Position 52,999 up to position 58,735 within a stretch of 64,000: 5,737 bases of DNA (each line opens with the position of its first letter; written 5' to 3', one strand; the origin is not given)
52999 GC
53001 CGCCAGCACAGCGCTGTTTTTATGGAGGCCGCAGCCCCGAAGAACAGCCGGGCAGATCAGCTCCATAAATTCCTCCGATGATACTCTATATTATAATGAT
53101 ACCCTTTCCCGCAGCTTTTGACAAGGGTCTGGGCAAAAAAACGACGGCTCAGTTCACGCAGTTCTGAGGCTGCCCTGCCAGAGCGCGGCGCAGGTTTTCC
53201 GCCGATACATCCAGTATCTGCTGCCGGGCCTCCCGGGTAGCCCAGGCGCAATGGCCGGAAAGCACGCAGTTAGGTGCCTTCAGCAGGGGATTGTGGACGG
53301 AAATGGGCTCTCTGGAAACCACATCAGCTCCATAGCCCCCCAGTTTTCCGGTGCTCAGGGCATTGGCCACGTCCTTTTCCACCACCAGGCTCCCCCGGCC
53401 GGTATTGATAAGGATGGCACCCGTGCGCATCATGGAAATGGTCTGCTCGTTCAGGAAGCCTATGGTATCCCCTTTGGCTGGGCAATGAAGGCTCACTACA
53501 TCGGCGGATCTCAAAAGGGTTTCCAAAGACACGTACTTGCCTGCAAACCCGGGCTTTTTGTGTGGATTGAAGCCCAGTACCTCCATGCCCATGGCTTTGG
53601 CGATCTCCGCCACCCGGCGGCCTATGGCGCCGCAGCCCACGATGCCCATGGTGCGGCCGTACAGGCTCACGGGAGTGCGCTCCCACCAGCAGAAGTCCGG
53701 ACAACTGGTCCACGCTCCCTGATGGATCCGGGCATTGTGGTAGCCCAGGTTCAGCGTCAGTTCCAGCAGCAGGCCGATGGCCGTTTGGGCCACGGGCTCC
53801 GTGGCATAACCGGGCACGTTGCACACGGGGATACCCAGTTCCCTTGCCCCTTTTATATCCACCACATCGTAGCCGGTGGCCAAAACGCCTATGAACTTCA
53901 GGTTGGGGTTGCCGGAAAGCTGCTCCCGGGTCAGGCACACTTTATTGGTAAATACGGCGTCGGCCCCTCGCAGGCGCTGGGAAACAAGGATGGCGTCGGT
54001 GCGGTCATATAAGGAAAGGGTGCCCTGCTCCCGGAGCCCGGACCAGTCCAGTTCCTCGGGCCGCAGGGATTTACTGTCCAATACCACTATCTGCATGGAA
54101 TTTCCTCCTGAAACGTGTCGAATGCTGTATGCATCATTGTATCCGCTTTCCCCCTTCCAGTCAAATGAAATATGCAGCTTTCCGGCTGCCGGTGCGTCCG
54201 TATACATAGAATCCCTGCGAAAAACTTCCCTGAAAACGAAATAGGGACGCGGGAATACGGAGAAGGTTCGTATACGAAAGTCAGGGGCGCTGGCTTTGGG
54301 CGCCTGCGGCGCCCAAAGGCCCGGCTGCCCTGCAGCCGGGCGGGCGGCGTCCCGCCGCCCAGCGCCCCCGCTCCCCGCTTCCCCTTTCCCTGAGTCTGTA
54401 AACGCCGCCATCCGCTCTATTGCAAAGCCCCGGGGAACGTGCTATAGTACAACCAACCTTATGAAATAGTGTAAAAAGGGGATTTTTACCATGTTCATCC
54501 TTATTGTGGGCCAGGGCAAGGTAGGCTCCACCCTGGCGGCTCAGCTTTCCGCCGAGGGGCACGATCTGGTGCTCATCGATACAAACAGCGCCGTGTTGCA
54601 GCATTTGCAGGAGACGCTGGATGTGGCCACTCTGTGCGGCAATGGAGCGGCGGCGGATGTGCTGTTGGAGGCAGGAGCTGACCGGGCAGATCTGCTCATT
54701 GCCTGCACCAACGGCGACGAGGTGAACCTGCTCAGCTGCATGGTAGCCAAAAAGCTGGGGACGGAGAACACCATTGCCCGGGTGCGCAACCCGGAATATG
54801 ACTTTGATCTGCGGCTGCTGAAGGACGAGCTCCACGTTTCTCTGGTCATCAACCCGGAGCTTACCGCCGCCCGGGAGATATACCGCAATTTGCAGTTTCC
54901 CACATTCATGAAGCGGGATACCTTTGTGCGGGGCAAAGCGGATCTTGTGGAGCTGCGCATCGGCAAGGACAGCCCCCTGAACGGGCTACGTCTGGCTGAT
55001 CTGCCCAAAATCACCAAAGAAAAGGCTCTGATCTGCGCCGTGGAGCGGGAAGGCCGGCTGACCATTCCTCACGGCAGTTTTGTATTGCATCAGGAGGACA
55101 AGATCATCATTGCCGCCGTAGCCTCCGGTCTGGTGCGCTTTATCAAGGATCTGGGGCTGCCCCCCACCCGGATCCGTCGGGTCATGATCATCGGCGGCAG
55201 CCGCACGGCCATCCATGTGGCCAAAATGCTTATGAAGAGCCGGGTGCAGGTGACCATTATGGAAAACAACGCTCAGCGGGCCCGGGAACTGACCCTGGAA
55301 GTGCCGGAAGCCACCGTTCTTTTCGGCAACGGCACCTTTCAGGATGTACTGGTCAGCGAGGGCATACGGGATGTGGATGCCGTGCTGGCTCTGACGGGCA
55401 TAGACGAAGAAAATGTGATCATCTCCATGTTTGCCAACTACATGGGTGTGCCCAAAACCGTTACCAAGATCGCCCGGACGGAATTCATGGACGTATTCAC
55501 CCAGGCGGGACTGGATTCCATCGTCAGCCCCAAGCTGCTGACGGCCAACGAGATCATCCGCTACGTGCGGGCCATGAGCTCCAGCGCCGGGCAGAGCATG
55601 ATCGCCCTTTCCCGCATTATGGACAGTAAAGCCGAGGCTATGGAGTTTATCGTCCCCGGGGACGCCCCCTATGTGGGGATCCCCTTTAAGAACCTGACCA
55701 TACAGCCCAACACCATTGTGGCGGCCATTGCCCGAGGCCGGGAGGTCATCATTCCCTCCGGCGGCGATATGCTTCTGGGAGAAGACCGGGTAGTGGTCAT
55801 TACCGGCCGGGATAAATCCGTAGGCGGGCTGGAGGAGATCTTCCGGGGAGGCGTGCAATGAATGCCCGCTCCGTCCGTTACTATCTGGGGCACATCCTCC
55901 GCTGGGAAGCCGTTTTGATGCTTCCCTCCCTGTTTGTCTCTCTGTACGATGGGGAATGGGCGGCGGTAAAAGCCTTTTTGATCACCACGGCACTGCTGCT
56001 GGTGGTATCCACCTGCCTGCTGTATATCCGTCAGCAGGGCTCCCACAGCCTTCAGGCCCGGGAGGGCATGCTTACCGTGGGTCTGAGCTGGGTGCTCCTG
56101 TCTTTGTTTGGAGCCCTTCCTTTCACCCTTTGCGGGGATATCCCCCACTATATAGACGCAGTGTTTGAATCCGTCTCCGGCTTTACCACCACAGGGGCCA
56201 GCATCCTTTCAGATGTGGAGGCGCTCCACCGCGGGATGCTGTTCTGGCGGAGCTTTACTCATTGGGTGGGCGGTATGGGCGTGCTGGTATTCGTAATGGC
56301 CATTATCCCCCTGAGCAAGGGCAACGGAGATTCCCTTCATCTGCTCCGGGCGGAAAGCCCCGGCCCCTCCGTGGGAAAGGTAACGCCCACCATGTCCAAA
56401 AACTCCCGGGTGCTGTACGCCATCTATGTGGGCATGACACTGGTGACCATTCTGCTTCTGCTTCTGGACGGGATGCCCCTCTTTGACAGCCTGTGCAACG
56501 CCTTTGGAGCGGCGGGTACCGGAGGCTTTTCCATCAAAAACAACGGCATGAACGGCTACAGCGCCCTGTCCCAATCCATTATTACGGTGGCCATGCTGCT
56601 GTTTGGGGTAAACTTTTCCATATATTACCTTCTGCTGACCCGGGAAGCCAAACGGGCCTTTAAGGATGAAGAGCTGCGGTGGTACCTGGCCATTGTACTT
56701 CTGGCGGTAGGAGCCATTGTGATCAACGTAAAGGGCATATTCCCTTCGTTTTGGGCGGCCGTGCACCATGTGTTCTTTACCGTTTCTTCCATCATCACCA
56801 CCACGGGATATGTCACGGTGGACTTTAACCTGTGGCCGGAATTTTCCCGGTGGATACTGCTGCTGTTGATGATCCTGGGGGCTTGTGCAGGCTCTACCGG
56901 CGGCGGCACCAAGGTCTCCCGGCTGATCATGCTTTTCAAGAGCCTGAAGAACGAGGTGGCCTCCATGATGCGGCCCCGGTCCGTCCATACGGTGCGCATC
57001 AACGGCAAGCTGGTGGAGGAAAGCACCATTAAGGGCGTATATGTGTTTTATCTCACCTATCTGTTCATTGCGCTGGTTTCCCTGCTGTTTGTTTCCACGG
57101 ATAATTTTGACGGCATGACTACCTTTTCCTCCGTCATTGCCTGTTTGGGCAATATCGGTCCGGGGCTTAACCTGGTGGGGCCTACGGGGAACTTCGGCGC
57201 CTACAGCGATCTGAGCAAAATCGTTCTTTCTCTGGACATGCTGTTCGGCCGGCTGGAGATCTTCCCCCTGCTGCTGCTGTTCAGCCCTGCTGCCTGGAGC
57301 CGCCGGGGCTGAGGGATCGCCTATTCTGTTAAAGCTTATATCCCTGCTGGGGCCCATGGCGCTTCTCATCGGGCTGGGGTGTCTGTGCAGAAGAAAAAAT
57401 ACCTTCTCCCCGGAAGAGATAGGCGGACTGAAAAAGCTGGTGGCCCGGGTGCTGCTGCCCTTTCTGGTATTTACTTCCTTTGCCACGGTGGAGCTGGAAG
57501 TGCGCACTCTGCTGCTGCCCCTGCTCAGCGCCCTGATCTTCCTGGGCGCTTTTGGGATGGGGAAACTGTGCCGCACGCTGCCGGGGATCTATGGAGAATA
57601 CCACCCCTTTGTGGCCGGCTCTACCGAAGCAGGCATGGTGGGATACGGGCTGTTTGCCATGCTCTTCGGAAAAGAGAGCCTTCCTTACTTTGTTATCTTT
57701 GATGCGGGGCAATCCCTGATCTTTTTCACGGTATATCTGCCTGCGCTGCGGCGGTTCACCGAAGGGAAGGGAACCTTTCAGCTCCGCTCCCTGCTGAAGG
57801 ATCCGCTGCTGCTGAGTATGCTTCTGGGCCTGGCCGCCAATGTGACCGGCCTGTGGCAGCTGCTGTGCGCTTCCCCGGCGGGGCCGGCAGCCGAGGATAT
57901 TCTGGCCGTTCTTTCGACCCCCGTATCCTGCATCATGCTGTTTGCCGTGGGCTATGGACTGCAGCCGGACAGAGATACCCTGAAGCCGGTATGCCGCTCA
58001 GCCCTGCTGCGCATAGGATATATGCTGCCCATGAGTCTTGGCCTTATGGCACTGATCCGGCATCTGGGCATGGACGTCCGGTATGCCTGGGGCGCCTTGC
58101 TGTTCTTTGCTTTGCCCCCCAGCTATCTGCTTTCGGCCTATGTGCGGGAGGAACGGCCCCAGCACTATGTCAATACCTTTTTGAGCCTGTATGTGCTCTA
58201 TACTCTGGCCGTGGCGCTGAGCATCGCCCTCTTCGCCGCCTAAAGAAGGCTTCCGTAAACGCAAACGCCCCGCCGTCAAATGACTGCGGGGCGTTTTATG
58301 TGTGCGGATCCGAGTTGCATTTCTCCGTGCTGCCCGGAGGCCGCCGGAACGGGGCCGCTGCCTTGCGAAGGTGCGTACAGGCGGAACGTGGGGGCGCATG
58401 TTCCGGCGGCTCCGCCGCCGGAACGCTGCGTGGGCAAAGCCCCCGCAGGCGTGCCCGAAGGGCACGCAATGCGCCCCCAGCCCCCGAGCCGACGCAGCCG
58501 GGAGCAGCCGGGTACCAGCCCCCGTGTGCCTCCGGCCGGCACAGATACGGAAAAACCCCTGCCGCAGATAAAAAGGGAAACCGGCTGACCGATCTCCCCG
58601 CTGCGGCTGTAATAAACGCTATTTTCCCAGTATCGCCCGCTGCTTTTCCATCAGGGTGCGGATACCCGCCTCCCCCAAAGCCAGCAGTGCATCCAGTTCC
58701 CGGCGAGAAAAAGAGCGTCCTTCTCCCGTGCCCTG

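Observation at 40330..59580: Family of GC-rich multi-hairpin intergenic repeats (at least six copies in 20 kb)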

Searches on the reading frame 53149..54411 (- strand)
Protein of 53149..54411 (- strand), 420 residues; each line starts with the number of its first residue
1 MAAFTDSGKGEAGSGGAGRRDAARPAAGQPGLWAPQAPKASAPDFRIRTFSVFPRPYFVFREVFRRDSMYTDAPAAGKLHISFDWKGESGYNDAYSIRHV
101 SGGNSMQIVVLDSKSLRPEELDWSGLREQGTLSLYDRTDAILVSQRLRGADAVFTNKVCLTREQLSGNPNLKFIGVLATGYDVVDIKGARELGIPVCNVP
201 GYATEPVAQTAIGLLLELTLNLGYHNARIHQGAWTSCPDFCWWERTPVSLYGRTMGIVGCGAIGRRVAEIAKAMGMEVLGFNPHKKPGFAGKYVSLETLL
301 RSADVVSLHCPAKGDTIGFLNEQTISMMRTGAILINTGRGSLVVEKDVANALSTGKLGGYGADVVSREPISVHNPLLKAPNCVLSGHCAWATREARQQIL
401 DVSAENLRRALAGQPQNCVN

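Call 16: search_protein_families(library=pfam, proteins=[window:53149-54411:-])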
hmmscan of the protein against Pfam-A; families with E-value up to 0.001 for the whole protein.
window:53149-54411:- (420 aa): 2 families
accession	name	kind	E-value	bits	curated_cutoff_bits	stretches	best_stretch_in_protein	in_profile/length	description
PF02826.25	2-Hacid_dh_C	-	4.2e-50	170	25.1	1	212-389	1-178/178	D-isomer specific 2-hydroxyacid dehydrogenase, NAD binding domain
PF00389.36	2-Hacid_dh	-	2.1e-24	86.2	24.6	1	124-420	13-134/134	D-isomer specific 2-hydroxyacid dehydrogenase, catalytic domain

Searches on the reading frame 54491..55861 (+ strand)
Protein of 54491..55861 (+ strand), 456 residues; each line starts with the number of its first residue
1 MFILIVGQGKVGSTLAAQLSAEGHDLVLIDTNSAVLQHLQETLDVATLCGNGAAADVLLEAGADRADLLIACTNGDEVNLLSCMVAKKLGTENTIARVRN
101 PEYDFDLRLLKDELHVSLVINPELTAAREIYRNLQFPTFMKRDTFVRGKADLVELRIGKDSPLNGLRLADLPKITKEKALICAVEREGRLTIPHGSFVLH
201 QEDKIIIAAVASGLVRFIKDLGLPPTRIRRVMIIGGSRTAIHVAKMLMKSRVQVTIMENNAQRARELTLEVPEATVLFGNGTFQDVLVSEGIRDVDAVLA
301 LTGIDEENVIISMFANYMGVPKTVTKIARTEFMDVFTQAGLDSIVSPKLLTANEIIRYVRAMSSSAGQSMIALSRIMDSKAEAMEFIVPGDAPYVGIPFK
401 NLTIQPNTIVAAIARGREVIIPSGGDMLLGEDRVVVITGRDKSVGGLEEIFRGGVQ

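Call 16: search_protein_families(library=pfam, proteins=[window:54491-55861:+])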
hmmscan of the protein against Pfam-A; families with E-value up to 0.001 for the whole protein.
window:54491-55861:+ (456 aa): 11 families
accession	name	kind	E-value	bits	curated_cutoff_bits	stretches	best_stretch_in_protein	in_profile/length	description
PF02254.24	TrkA_N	-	4.3e-48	162.9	23.8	2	3-122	1-116/116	TrkA-N domain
PF02080.26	TrkA_C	-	8.5e-20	70.9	27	2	152-218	1-67/71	TrkA-C domain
PF13241.12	NAD_binding_7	-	2.3e-09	38.2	22.1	1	3-84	10-80/104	Putative NAD(P)-binding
PF01488.26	Shikimate_DH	-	4.5e-07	30.5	24.3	0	229-276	13-61/138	Shikimate / quinate 5-dehydrogenase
PF00070.33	Pyr_redox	-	1.3e-06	29.2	22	0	230-262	1-33/82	Pyridine nucleotide-disulphide oxidoreductase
PF02558.23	ApbA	-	3.9e-05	23.7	22.2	1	3-42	1-39/150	Ketopantoate reductase PanE/ApbA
PF07992.20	Pyr_redox_2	-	4.3e-05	23.5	26.1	0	224-267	142-181/291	Pyridine nucleotide-disulphide oxidoreductase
PF03807.23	F420_oxidored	-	5.4e-05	24.1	21.6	0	3-46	2-47/94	NADP oxidoreductase coenzyme F420-dependent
PF13460.12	NAD_binding_10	-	6.4e-05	23.3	27.2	0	238-411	5-155/184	NAD(P)H-binding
PF13478.12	XdhC_C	-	0.00015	22.7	29.7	0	231-308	1-45/125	XdhC Rossmann domain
PF03721.20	UDPG_MGDP_dh_N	-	0.00048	20.2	27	0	2-41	2-41/187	UDP-glucose/GDP-mannose dehydrogenase family, NAD binding domain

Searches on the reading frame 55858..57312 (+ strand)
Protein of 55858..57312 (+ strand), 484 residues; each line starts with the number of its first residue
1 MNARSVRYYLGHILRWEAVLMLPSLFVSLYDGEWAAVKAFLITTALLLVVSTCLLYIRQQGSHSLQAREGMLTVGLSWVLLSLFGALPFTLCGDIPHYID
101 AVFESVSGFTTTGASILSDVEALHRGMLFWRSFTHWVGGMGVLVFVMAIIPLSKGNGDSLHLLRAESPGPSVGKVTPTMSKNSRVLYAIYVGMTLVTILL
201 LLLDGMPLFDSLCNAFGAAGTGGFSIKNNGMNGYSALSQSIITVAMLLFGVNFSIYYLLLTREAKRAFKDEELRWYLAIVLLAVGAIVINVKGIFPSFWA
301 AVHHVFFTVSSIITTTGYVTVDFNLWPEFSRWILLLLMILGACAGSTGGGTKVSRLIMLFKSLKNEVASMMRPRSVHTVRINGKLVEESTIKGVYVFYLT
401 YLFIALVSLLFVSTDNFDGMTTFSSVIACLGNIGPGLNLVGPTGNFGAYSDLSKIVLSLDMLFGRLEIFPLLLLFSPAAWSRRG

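Call 16: search_protein_families(library=pfam, proteins=[window:55858-57312:+])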
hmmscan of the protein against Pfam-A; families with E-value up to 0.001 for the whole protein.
window:55858-57312:+ (484 aa): 1 family
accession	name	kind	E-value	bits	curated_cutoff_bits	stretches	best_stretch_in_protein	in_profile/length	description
PF02386.22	TrkH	-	2.5e-57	194.9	27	1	38-476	3-491/502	Cation transport protein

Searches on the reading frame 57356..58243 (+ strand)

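Call 17: search_protein_families(library=pfam, proteins=[window:57356-58243:+])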
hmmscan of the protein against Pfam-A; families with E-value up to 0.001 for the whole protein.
window:57356-58243:+ (295 aa): 1 family
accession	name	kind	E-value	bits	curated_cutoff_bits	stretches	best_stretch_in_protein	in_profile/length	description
PF03547.23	Mem_trans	-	1.8e-10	40.4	25.7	1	4-259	12-310/343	Membrane transport protein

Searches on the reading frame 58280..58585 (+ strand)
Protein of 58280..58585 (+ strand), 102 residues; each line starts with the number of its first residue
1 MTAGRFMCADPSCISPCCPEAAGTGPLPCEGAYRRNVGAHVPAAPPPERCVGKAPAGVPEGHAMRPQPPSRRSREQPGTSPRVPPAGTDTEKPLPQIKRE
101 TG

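Call 70: find_homologous_proteins(query=window:58280-58585:+, max_evalue=1)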
Query seq(102 aa) (102 aa): 4 proteins with E <= 1 among 12 candidates.
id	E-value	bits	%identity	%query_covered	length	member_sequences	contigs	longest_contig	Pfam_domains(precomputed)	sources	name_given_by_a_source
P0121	8.0e-51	189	96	90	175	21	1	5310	-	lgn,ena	-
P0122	3.7e-24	103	96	53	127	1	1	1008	PF02595.21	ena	-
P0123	2.5e-11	62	59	68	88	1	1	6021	-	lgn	-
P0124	1.2e-4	41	78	39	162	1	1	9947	-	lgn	-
